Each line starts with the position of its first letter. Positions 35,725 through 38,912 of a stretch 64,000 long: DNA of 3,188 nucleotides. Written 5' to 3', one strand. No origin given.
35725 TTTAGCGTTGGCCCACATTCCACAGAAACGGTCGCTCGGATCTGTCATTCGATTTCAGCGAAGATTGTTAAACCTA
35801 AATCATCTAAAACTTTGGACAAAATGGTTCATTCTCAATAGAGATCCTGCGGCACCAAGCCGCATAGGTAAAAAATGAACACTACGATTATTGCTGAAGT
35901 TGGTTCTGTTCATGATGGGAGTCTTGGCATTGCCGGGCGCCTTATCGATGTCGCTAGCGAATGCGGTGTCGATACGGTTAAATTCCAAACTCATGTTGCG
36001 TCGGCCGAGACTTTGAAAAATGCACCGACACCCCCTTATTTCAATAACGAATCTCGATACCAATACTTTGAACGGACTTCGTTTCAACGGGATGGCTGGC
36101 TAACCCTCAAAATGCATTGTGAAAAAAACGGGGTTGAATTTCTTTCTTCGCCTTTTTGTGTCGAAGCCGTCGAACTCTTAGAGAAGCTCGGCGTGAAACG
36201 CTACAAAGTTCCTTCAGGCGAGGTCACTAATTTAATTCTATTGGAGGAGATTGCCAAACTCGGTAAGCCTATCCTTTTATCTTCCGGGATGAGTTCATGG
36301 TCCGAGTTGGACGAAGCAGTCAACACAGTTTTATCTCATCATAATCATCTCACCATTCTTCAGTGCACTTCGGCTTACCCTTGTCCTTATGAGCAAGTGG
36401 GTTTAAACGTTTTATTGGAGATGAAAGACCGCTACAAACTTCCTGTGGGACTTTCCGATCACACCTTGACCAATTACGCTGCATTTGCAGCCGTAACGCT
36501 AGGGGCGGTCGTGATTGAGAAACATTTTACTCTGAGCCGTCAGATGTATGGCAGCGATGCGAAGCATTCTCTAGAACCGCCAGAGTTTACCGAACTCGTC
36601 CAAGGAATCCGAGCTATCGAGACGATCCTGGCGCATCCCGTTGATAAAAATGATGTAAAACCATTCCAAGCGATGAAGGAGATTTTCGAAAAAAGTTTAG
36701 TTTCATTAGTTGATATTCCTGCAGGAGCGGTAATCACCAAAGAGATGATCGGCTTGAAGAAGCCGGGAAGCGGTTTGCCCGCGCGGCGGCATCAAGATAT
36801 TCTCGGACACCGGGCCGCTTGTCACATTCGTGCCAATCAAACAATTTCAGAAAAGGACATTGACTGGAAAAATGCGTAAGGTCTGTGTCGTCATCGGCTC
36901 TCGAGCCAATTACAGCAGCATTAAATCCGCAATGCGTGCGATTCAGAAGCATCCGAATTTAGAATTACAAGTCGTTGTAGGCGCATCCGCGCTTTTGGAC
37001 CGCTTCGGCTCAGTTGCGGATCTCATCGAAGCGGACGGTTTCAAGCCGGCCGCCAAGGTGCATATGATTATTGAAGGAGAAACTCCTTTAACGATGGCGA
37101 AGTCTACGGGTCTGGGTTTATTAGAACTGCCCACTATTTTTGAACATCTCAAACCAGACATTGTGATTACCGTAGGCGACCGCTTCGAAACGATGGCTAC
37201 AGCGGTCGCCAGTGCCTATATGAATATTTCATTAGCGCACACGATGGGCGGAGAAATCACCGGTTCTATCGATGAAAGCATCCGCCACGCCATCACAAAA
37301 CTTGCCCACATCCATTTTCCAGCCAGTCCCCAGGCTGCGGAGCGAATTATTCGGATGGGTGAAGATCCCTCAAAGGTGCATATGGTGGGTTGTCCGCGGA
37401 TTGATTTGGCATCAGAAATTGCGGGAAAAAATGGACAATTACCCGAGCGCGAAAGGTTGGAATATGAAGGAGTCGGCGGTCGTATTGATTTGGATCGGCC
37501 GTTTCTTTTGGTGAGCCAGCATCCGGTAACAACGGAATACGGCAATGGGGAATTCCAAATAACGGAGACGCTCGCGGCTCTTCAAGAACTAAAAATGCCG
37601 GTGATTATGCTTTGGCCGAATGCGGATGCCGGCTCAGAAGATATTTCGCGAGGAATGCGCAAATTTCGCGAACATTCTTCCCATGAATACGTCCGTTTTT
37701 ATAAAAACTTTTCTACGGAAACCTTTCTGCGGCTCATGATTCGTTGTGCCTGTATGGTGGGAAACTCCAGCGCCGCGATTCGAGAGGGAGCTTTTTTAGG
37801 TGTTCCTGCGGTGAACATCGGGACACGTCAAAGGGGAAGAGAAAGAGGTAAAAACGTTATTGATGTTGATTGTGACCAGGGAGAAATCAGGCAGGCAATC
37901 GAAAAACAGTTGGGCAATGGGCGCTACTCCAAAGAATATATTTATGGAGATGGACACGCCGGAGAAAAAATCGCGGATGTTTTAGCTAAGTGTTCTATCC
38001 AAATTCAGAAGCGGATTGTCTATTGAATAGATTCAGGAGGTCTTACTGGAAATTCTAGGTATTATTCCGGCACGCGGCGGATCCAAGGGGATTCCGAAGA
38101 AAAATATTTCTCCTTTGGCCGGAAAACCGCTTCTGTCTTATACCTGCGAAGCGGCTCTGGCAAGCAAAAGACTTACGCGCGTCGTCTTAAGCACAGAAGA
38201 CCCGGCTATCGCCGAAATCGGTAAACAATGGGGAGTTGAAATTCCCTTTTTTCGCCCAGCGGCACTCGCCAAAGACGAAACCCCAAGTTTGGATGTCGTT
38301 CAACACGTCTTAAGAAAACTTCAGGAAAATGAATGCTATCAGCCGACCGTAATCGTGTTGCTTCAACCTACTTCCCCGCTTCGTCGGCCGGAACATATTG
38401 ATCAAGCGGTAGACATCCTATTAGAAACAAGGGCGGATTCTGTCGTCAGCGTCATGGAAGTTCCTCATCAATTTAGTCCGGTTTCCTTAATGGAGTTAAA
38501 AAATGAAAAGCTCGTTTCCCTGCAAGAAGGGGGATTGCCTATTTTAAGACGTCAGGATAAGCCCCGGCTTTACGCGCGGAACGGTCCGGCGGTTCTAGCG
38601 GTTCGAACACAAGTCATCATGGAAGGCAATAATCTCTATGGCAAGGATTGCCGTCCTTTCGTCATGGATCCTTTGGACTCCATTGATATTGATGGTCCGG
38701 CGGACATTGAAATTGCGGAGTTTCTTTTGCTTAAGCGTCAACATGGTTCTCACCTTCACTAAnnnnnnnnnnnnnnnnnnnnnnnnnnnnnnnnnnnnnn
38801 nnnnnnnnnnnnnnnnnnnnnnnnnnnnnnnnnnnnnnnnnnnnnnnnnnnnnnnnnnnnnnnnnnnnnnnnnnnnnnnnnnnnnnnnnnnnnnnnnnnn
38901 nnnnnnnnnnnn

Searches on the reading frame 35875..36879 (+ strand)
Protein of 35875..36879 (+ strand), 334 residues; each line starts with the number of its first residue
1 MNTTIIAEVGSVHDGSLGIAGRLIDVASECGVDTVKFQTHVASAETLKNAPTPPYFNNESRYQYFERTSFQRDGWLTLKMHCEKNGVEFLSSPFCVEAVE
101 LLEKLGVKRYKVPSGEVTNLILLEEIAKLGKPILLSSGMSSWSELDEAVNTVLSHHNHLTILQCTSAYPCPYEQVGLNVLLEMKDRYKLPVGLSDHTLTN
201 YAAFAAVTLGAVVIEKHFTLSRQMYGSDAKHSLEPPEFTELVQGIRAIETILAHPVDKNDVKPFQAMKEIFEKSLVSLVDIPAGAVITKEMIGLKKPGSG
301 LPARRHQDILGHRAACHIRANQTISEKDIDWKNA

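Call 34: search_protein_families(library=pfam, proteins=[window:35875-36879:+], max_evalue=0.001)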
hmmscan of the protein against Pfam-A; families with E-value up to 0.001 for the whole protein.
window:35875-36879:+ (334 aa): 2 families
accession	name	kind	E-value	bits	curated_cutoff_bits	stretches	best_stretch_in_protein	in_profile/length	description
PF03102.20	NeuB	-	2.7e-78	263.2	22.1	1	23-253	1-237/241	NeuB family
PF08666.17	SAF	-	1.7e-08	35.3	21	1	274-329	3-62/63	SAF domain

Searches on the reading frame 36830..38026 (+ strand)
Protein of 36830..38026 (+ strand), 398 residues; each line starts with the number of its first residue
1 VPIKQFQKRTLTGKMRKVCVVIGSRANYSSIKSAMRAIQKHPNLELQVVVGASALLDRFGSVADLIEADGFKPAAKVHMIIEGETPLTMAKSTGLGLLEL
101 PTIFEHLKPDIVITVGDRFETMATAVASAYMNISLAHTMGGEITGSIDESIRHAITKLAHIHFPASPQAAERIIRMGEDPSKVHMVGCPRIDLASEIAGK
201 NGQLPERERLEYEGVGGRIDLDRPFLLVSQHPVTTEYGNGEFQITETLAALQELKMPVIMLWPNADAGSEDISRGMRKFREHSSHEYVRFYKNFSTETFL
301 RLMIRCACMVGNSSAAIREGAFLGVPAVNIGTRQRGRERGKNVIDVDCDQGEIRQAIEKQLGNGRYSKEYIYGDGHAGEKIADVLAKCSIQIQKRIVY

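Call 34: search_protein_families(library=pfam, proteins=[window:36830-38026:+], max_evalue=0.001)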
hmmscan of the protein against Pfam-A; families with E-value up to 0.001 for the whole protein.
window:36830-38026:+ (398 aa): 1 family
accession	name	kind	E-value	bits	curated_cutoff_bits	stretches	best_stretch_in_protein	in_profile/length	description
PF02350.25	Epimerase_2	-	8.2e-72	242.4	30.6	1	36-385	1-346/347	UDP-N-acetylglucosamine 2-epimerase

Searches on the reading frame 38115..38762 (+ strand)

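Call 34: search_protein_families(library=pfam, proteins=[window:38115-38762:+], max_evalue=0.001)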
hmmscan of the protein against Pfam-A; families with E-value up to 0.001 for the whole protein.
window:38115-38762:+ (215 aa): 1 family
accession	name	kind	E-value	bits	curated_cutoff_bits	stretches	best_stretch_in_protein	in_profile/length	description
PF02348.25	CTP_transf_3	-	4.1e-14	53.3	22.6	1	2-158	22-168/217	Cytidylyltransferase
